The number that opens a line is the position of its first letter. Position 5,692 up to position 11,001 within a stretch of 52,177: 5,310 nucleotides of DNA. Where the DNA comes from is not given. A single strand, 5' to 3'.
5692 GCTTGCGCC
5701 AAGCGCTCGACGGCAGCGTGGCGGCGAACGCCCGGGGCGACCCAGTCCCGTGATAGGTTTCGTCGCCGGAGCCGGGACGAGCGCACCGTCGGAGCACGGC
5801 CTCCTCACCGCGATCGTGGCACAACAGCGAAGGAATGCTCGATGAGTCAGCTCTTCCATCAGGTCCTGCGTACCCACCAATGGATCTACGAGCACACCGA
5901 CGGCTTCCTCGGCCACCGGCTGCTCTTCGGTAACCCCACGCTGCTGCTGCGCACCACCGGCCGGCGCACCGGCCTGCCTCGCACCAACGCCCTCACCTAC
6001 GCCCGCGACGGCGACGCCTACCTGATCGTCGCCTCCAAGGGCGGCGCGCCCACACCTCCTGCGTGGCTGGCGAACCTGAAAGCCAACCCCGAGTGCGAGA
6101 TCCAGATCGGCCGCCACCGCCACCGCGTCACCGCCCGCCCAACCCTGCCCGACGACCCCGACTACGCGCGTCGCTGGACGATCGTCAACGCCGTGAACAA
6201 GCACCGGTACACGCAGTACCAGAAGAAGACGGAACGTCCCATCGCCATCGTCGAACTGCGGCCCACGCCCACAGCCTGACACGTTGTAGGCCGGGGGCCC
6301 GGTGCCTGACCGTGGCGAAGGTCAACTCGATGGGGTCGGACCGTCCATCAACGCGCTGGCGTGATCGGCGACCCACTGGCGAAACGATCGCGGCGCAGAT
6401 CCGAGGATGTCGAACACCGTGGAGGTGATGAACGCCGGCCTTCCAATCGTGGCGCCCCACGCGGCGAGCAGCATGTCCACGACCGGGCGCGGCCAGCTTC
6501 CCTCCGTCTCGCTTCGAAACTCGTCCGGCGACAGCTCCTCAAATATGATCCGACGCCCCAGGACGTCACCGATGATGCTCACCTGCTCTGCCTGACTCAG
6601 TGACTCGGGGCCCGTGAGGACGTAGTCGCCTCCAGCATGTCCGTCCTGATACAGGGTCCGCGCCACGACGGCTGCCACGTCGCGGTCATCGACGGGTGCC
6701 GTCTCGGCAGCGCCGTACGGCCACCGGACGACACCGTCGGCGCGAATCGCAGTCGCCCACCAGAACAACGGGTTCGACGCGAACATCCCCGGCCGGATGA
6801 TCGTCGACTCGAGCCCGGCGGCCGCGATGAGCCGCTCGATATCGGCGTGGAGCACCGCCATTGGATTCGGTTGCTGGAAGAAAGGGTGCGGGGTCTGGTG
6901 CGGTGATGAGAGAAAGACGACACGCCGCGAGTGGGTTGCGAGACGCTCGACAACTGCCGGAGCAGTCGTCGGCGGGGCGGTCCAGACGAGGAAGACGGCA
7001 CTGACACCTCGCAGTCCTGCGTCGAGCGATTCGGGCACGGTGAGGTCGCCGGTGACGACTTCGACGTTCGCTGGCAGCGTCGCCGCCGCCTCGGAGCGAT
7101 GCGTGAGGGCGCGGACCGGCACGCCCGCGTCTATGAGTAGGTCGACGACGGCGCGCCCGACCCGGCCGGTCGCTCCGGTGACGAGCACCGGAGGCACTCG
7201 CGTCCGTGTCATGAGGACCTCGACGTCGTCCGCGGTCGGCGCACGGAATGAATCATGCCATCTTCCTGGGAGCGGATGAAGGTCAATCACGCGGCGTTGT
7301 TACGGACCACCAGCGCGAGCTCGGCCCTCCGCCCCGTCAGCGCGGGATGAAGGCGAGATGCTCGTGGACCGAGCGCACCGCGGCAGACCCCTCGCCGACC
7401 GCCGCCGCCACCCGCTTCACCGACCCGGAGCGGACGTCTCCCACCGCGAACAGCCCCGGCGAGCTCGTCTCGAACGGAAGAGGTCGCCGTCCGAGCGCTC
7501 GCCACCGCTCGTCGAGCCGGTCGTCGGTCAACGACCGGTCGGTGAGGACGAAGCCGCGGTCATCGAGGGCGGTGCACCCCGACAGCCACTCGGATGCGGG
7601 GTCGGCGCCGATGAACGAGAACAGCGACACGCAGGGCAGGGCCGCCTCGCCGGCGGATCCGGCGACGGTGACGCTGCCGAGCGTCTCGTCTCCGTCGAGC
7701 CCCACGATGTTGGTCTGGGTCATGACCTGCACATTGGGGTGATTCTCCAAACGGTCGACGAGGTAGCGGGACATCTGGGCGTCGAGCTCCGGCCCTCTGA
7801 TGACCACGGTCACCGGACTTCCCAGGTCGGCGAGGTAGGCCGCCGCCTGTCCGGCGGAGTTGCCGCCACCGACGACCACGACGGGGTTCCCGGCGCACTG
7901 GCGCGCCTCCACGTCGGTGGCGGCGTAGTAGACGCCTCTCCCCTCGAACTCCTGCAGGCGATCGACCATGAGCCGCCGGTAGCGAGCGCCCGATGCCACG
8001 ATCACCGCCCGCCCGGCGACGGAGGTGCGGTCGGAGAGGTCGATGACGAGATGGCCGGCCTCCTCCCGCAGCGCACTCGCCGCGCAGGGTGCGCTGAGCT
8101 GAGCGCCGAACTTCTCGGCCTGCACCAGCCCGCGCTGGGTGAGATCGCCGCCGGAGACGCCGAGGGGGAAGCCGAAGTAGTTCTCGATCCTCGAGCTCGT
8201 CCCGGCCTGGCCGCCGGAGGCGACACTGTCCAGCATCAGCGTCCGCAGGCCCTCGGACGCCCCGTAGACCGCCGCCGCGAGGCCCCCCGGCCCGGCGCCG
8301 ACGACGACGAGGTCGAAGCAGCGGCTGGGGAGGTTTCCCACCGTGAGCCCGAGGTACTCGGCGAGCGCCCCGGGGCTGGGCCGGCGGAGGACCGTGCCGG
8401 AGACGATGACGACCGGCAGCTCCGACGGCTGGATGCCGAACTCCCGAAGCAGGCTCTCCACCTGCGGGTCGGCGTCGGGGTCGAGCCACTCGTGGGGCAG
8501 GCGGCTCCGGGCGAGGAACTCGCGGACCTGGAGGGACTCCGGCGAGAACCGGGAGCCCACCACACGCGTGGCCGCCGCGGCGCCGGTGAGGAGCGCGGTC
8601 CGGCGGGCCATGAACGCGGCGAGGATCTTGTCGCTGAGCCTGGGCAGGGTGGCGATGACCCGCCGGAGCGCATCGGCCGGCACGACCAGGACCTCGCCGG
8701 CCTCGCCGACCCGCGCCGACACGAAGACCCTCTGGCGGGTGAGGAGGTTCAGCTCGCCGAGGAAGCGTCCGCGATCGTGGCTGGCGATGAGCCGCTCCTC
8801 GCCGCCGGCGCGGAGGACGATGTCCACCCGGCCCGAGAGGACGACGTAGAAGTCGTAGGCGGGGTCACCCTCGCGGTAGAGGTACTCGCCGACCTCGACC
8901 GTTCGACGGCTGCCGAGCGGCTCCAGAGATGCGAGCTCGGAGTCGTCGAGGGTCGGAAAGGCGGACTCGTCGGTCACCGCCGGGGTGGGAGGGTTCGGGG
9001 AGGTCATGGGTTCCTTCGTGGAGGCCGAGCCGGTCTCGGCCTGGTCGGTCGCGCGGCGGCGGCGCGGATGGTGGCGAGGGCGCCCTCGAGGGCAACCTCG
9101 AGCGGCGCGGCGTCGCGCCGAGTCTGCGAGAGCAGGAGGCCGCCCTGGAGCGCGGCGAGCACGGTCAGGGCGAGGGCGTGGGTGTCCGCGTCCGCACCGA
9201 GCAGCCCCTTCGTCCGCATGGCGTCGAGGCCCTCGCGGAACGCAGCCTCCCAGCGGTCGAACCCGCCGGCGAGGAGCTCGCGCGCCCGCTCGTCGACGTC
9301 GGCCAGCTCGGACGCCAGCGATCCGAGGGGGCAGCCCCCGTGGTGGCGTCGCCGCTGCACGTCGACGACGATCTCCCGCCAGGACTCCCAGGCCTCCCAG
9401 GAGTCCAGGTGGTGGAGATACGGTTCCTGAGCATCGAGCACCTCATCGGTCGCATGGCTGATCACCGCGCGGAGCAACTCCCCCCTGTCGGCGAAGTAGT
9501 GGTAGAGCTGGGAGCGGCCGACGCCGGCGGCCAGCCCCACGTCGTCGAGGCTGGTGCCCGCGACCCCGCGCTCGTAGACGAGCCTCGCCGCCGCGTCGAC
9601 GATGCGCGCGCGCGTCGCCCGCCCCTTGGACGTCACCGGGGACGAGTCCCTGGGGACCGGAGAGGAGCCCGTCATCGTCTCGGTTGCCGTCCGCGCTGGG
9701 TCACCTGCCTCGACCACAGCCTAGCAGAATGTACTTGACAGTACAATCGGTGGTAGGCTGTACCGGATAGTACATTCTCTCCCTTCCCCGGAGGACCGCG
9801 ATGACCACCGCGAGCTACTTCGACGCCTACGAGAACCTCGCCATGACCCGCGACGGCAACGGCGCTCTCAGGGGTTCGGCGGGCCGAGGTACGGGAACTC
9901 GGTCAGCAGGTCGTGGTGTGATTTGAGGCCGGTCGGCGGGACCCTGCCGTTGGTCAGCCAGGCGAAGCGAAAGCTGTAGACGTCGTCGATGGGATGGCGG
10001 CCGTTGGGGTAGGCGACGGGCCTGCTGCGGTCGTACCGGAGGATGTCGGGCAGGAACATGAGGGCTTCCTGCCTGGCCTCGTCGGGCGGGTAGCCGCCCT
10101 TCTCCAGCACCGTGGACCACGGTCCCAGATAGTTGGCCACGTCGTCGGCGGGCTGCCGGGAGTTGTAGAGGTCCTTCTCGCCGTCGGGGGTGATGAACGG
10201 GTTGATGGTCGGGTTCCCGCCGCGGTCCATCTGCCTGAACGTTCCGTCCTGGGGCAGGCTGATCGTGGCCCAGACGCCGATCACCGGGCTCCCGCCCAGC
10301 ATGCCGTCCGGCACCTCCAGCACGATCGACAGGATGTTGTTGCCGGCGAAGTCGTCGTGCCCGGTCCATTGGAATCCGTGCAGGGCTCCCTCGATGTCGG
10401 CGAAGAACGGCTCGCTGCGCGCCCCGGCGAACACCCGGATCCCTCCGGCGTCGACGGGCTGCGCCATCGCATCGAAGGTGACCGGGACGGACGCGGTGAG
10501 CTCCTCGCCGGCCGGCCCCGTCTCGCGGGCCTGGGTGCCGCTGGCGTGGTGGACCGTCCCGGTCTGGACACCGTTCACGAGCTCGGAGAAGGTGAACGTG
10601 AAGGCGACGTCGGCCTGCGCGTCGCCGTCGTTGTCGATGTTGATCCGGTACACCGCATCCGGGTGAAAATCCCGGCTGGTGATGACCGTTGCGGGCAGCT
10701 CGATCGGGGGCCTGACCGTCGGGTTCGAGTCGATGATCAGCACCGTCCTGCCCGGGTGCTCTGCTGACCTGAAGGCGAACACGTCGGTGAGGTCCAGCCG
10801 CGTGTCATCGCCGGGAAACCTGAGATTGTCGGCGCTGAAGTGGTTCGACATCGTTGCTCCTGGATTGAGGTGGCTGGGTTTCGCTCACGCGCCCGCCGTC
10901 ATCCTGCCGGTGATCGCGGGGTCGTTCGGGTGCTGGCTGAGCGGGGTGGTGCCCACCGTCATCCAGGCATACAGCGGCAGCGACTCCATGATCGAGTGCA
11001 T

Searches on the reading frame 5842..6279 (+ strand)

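Call 40: search_protein_families(library=pfam, proteins=[window:5842-6279:+], max_evalue=0.00001)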
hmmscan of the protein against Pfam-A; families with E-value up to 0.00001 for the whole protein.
window:5842-6279:+ (145 aa): 1 family
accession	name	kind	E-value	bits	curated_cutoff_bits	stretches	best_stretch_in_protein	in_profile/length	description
PF04075.20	F420H2_quin_red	-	3.5e-41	140.8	22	1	9-137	2-126/130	F420H(2)-dependent quinone reductase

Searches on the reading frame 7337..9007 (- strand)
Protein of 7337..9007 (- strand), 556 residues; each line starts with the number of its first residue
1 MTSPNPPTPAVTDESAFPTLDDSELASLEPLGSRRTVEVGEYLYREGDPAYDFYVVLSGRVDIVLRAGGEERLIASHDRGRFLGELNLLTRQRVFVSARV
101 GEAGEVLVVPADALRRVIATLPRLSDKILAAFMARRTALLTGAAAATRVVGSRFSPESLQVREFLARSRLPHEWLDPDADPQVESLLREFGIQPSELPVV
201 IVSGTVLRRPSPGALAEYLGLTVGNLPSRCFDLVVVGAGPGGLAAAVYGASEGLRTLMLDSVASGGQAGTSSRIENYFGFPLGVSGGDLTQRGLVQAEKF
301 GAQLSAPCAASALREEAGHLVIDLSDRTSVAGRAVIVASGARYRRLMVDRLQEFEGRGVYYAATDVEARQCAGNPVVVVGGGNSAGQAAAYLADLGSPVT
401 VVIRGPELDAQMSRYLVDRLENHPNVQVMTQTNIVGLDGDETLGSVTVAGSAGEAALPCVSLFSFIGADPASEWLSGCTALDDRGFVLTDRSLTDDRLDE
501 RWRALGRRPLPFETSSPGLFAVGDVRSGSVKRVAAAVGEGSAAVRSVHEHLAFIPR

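Call 40: search_protein_families(library=pfam, proteins=[window:7337-9007:-], max_evalue=0.00001)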
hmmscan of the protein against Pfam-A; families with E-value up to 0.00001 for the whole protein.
window:7337-9007:- (556 aa): 4 families
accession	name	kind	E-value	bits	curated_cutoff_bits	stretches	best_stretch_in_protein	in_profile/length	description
PF07992.20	Pyr_redox_2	-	6.5e-33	114.8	26.1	1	231-540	1-291/291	Pyridine nucleotide-disulphide oxidoreductase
PF00027.35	cNMP_binding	-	3.4e-17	62.6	27.5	1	35-119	2-87/89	Cyclic nucleotide-binding domain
PF00070.33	Pyr_redox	-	1.8e-13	51.2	22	1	376-448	2-79/82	Pyridine nucleotide-disulphide oxidoreductase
PF13738.12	Pyr_redox_3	-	3.9e-12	46.5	30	1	316-422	110-220/305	Pyridine nucleotide-disulphide oxidoreductase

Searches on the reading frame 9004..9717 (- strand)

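Call 40: search_protein_families(library=pfam, proteins=[window:9004-9717:-], max_evalue=0.00001)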
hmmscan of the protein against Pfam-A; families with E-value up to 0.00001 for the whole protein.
window:9004-9717:- (237 aa): 3 families
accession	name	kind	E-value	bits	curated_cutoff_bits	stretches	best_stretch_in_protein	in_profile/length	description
PF21993.1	TetR_C_13_2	-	6.6e-16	58.9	27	1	116-209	12-100/103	Transcriptional regulator LmrA/YxaF-like, C-terminal domain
PF16925.10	TetR_C_13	-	6.1e-14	52.8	27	1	120-211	16-107/109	Tetracyclin repressor-like, C-terminal domain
PF00440.29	TetR_N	-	1.3e-12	47.8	24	1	39-85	1-47/47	Bacterial regulatory proteins, tetR family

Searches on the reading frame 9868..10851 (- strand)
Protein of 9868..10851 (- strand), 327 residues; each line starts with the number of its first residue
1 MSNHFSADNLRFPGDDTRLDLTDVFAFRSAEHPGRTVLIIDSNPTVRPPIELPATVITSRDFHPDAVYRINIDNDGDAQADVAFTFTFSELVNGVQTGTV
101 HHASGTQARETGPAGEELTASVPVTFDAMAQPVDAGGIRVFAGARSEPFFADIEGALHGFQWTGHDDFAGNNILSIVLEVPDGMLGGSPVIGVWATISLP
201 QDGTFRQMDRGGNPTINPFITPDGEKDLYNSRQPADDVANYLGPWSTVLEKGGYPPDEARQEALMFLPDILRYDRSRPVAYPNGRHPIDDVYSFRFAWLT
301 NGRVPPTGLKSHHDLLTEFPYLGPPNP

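Call 40: search_protein_families(library=pfam, proteins=[window:9868-10851:-], max_evalue=0.00001)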
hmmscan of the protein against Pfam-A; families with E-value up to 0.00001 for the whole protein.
window:9868-10851:- (327 aa): 1 family
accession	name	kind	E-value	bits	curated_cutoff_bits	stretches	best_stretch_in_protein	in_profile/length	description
PF14224.11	DUF4331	-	1.8e-40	139.9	27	2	126-239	157-288/421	Domain of unknown function (DUF4331)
